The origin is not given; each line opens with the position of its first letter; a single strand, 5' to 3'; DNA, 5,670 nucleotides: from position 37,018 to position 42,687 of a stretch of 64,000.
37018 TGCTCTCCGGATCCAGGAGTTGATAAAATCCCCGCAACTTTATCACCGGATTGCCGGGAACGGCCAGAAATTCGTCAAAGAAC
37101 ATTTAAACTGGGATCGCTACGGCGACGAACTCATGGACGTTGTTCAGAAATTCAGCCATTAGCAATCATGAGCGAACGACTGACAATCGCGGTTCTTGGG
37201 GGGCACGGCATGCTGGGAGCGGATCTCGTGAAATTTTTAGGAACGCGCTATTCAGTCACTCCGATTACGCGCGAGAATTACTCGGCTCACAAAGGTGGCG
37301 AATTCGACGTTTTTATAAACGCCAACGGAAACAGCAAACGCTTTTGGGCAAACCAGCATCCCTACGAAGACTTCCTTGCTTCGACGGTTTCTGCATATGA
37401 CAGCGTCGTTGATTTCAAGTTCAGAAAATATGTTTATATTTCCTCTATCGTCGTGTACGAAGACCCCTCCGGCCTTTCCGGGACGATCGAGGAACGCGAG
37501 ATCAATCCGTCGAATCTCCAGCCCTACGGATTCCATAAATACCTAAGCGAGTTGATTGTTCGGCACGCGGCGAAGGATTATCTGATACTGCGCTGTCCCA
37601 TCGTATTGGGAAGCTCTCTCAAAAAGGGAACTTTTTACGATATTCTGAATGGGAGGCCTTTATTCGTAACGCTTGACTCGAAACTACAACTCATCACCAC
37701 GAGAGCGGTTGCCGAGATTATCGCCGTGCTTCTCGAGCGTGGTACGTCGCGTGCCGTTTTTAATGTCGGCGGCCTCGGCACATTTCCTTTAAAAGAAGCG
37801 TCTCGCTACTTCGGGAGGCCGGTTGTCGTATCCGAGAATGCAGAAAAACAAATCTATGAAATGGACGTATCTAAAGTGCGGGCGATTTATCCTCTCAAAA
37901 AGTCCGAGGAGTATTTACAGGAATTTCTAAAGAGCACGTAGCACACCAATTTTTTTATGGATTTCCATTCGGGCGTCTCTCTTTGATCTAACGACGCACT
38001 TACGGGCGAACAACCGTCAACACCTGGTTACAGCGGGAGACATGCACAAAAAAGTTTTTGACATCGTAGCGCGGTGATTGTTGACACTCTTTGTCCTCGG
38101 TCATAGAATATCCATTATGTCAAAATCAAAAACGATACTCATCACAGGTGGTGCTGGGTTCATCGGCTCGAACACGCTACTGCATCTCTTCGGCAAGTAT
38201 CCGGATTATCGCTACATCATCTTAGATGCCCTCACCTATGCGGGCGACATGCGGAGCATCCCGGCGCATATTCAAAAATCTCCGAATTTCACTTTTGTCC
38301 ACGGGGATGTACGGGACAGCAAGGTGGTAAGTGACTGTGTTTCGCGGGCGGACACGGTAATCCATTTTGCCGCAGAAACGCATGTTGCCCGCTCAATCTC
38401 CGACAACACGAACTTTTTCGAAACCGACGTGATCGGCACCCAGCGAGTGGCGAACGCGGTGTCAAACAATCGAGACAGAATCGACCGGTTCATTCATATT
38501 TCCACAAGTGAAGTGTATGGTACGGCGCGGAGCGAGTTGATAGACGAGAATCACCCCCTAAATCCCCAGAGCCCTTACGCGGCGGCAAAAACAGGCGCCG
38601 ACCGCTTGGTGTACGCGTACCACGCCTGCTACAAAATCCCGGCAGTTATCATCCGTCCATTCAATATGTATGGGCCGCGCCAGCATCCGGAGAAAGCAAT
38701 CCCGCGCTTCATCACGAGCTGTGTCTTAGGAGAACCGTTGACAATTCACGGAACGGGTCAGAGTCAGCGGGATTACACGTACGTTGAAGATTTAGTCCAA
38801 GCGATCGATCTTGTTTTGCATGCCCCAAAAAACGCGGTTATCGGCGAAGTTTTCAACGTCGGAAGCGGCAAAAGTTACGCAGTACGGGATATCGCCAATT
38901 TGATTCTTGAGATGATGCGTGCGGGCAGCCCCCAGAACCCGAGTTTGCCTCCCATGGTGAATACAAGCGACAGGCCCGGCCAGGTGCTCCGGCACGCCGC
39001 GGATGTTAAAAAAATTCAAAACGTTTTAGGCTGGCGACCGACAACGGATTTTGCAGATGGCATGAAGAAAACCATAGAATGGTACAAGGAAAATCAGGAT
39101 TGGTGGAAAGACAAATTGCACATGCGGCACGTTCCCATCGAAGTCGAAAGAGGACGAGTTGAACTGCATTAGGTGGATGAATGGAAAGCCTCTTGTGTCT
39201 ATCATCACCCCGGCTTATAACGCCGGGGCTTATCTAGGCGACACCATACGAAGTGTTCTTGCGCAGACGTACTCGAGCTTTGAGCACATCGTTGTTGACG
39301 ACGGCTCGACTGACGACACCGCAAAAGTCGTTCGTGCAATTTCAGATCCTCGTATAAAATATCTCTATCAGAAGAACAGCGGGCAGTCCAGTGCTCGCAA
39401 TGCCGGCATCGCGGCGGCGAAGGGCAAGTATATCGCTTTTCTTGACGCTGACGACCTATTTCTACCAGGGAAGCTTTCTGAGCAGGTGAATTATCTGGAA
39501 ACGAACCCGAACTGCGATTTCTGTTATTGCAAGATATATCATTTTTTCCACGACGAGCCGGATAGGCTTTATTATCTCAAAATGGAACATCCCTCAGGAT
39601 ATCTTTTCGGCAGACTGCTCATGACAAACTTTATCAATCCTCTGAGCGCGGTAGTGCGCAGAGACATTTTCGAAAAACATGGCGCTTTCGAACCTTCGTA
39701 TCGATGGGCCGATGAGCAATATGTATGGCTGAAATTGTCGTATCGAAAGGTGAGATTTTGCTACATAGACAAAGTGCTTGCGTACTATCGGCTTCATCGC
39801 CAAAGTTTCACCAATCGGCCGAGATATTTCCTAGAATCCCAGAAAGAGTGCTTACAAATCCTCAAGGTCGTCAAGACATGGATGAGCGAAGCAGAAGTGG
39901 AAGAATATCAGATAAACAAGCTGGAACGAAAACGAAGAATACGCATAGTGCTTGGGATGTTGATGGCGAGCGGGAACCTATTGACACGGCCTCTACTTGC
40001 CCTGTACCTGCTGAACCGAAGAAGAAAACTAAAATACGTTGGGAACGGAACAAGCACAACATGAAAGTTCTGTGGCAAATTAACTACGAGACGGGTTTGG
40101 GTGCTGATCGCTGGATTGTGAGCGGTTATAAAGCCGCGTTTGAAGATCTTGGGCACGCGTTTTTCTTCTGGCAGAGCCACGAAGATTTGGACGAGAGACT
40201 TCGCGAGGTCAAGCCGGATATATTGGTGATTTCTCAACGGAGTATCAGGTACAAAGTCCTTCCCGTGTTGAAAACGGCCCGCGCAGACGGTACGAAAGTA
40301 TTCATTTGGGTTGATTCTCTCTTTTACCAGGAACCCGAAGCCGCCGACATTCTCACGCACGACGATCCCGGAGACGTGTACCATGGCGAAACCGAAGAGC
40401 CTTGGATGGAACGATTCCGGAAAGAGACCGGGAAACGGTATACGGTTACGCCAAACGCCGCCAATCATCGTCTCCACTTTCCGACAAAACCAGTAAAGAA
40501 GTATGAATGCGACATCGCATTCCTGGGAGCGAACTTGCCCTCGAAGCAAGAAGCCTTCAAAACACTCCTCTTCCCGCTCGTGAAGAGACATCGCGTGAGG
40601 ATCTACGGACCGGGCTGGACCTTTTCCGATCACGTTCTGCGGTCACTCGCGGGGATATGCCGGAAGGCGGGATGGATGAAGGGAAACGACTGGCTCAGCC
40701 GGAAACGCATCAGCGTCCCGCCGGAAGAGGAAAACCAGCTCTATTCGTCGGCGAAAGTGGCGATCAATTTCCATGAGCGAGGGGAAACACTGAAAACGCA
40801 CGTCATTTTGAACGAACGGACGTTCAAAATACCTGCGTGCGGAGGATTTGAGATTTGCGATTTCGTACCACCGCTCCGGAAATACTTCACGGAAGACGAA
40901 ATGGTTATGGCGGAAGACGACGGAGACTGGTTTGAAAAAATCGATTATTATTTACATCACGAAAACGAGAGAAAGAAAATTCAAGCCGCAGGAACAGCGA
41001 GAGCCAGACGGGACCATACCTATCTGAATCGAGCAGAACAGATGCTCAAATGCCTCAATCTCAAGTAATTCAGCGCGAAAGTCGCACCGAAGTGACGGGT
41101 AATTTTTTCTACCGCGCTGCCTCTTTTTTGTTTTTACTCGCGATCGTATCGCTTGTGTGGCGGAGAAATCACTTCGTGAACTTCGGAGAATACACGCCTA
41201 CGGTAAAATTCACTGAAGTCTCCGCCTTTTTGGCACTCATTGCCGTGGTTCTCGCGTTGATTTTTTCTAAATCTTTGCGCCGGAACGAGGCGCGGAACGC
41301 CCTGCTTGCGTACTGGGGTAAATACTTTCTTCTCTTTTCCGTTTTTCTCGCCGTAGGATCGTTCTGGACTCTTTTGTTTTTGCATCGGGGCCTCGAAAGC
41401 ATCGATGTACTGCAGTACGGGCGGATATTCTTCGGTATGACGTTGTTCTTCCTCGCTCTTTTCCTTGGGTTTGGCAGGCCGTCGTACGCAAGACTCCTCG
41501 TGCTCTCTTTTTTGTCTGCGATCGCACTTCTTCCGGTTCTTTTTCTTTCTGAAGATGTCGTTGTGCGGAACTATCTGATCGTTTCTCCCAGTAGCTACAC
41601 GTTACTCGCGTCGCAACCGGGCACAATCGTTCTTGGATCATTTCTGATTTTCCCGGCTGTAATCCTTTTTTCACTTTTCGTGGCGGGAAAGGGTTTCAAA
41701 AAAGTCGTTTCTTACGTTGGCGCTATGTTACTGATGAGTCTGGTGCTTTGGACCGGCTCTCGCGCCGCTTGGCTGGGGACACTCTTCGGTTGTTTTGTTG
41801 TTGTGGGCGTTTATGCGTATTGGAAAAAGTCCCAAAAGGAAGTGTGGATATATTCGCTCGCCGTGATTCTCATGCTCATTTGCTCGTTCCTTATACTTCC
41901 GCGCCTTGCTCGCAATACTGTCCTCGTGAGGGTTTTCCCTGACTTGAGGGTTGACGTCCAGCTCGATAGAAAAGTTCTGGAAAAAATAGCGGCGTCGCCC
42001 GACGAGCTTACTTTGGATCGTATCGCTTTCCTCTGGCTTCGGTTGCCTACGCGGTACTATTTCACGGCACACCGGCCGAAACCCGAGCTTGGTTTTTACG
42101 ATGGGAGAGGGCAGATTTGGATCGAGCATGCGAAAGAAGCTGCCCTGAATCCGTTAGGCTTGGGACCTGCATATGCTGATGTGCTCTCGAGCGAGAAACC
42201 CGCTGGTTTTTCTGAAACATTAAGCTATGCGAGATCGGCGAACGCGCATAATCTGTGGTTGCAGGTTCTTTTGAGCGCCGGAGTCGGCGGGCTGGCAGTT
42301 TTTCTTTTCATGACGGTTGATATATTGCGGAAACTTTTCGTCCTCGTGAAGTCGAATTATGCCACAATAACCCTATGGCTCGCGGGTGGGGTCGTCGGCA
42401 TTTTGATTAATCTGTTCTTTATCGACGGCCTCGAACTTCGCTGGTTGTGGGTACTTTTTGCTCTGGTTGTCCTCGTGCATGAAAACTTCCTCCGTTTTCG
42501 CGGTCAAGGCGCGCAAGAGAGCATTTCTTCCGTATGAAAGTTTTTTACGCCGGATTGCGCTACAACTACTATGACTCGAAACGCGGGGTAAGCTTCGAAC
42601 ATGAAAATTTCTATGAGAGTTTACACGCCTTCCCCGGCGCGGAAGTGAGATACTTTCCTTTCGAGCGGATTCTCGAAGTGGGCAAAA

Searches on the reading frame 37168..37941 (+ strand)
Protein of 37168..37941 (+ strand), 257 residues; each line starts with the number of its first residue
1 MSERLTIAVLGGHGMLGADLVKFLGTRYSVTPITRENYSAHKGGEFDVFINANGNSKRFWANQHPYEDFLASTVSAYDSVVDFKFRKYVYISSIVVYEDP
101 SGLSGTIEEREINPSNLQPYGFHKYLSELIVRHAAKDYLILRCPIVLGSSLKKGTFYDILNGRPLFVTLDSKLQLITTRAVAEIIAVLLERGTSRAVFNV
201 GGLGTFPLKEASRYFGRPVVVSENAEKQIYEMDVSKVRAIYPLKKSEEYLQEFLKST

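Call 21: search_protein_families(library=pfam, proteins=[window:37168-37941:+], max_evalue=0.001)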
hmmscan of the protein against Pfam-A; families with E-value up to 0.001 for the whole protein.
window:37168-37941:+ (257 aa): 2 families
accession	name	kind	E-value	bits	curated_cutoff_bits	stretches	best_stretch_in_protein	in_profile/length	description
PF01370.27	Epimerase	-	3.1e-10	40.3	20.9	1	46-201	65-240/240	NAD dependent epimerase/dehydratase family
PF04321.23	RmlD_sub_bind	-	8.5e-06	25.5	27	1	89-194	97-202/287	RmlD substrate binding domain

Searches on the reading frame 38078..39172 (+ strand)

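Call 3: search_protein_families(library=ncbifam, proteins=[window:38078-39172:+], max_evalue=0.00001)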
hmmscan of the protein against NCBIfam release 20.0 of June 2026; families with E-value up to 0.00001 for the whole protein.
window:38078-39172:+ (364 aa): 27 families (the best 25 are shown)
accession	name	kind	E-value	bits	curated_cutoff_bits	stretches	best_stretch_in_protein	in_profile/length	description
TIGR01181.1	dTDP_gluc_dehyt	equivalog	7.7e-99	330.8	365.1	1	20-344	2-319/321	dTDP-glucose 4,6-dehydratase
NF007582.0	PRK10217.1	equivalog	1.3e-66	225.1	698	1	18-345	2-340/355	dTDP-glucose 4,6-dehydratase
NF007490.0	PRK10084.1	subfamily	1.4e-64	218.4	649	1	20-344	3-342/361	dTDP-glucose 4,6-dehydratase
TIGR04180.1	EDH_00030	hypoth_equivalog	6.1e-59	199.5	475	1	20-323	1-296/297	NAD-dependent 4,6-dehydratase LegB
TIGR01179.1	galE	equivalog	2.3e-45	154.9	262.3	1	20-340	2-329/332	UDP-glucose 4-epimerase GalE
NF011728.1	PRK15181.1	equivalog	2.1e-34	119.1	760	1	13-339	11-340/348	Vi polysaccharide biosynthesis UDP-N-acetylglucosaminuronic acid C-4 epimerase TviC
NF008872.0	PRK11908.1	equivalog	3.3e-27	95.5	294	1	18-341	2-340/349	bifunctional UDP-4-keto-pentose/UDP-xylose synthase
TIGR02197.1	heptose_epim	equivalog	4.8e-26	91.7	274.6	1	20-338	1-315/316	ADP-glyceromanno-heptose 6-epimerase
NF007956.0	PRK10675.1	subfamily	5.1e-25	88.3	394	1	20-341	3-334/338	UDP-glucose 4-epimerase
TIGR01472.1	gmd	equivalog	5.1e-23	81.8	415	1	70-278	55-266/342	GDP-mannose 4,6-dehydratase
NF005998.1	PRK08125.1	equivalog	1.6e-22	79.7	777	1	11-336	309-649/649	bifunctional UDP-4-amino-4-deoxy-L-arabinose formyltransferase/UDP-glucuronic acid oxidase ArnA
NF042422.1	oxyalk_red_OleD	equivalog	1.4e-19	70.6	580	1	20-285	3-255/329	2-alkyl-3-oxoalkanoate reductase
TIGR02622.1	CDP_4_6_dhtase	equivalog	2e-19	69.9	278.45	1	16-340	3-334/352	CDP-glucose 4,6-dehydratase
NF047922.1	GDPFucSynFcl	equivalog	1.1e-16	61.1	500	1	129-341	91-306/308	GDP-L-fucose synthase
NF041015.1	UDPsulfquin_syn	equivalog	8.9e-15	54.5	575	1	207-334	238-361/384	UDP-sulfoquinovose synthase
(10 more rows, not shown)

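Call 4: search_protein_families(library=pfam, proteins=[window:38078-39172:+], max_evalue=0.00001)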
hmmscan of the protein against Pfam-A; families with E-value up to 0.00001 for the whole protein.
window:38078-39172:+ (364 aa): 7 families
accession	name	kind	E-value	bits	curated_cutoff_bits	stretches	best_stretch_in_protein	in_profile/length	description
PF16363.11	GDP_Man_Dehyd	-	1.6e-73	248.5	27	1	21-332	1-332/332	GDP-mannose 4,6 dehydratase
PF01370.27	Epimerase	-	8.2e-63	212.5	20.9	1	20-262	1-240/240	NAD dependent epimerase/dehydratase family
PF01073.25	3Beta_HSD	-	1.1e-18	67.8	22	1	21-246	1-228/280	3-beta hydroxysteroid dehydrogenase/isomerase family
PF02719.21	Polysacc_synt_2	-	9.7e-18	64.8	20.2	1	20-282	1-249/293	Polysaccharide biosynthesis protein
PF04321.23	RmlD_sub_bind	-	1.2e-12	48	27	1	19-300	2-247/287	RmlD substrate binding domain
PF07993.18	NAD_binding_4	-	5.3e-11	42.6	20.1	1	22-204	1-211/258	Male sterility protein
PF13460.12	NAD_binding_10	-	2.9e-06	27.7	27.2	1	64-194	31-143/184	NAD(P)H-binding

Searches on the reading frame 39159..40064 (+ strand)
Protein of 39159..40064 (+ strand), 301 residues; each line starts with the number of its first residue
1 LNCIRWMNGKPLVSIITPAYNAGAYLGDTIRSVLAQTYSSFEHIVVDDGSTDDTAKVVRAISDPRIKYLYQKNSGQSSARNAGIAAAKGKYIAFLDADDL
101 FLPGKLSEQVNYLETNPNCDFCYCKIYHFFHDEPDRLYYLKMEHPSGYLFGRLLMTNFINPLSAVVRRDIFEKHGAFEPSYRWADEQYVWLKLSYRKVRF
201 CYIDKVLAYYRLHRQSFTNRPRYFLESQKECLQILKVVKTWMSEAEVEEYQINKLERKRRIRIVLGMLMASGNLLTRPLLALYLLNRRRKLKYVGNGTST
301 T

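Call 19: search_protein_families(library=pfam, proteins=[window:39159-40064:+], max_evalue=0.001)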
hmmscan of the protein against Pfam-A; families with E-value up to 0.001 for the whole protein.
window:39159-40064:+ (301 aa): 4 families
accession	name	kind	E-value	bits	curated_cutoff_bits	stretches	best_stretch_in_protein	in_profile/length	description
PF00535.33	Glycos_transf_2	-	3.7e-39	134.8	23.3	1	14-173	1-166/168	Glycosyl transferase family 2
PF10111.15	Glyco_tranf_2_2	-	1.3e-16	61.3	27.3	1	23-258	12-267/276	Glycosyltransferase like family 2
PF13641.12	Glyco_tranf_2_3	-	2.1e-16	61.1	27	1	13-207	3-208/230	Glycosyltransferase like family 2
PF13704.12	Glyco_tranf_2_4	-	0.0001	23.2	27.5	1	23-102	4-85/98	Glycosyl transferase family 2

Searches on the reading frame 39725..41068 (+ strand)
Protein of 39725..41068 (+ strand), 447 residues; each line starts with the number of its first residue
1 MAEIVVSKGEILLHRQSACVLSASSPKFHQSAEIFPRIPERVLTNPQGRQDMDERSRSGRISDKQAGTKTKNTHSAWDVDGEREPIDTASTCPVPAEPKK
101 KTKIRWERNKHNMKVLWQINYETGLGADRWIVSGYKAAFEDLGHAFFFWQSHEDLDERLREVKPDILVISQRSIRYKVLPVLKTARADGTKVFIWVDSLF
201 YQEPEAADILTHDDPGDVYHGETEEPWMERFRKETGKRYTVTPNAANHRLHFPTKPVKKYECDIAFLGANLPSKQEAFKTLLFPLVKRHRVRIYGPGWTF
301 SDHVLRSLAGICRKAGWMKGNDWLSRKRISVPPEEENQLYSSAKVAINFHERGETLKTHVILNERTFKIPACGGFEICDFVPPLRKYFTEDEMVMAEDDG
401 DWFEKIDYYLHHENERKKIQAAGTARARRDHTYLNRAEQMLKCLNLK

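Call 19: search_protein_families(library=pfam, proteins=[window:39725-41068:+], max_evalue=0.001)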
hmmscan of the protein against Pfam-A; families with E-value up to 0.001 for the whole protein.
window:39725-41068:+ (447 aa): 1 family
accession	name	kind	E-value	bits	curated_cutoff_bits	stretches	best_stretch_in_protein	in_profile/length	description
PF13524.12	Glyco_trans_1_2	-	3.6e-24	85.8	25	1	284-441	8-143/144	Glycosyl transferase-like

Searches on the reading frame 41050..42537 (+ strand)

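Call 19: search_protein_families(library=pfam, proteins=[window:41050-42537:+], max_evalue=0.001)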
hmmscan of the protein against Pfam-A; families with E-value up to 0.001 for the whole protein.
window:41050-42537:+ (495 aa): 1 family
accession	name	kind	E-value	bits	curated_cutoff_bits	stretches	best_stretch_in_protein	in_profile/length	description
PF04932.20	Wzy_C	-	3.9e-12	46.6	31.7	1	225-419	3-149/149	O-Antigen ligase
